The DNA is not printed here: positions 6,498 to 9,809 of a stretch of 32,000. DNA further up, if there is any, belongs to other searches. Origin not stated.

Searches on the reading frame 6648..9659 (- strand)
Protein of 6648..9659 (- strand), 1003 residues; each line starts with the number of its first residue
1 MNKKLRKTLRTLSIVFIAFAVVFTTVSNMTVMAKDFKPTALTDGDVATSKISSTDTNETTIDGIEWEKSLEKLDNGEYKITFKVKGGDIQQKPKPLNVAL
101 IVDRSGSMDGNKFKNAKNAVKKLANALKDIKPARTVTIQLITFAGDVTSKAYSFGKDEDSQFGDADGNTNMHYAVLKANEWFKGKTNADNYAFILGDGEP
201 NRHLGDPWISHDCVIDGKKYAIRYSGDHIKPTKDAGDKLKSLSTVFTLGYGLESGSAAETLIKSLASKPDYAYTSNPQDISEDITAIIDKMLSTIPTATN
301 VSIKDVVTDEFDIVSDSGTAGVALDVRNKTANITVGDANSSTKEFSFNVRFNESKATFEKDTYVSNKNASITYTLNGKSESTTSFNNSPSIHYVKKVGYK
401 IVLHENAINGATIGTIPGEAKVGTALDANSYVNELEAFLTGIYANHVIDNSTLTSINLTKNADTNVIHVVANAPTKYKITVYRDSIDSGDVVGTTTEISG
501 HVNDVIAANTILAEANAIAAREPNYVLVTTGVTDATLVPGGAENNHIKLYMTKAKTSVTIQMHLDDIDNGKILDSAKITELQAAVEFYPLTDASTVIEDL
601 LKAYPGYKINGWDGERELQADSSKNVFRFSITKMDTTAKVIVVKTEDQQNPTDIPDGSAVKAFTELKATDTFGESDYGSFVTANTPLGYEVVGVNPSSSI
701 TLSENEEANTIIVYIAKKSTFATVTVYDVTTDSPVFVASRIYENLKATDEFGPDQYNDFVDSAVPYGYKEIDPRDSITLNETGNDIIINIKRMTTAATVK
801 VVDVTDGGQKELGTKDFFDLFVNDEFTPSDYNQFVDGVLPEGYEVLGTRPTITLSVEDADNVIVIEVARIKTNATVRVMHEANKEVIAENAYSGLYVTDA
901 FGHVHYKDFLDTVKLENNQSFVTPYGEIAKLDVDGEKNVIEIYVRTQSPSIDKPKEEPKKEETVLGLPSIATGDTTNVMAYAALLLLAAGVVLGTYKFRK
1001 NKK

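Call 60: search_protein_families(library=pfam, proteins=[window:6648-9659:-], max_evalue=0.001)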
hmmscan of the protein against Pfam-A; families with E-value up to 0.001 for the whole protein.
window:6648-9659:- (1003 aa): 2 families
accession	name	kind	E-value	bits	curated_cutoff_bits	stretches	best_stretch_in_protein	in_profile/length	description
PF00092.34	VWA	-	4e-09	37.4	23.8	1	97-281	1-166/174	von Willebrand factor type A domain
PF13519.12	VWA_2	-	5.1e-08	33.9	27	1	98-199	1-107/107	von Willebrand factor type A domain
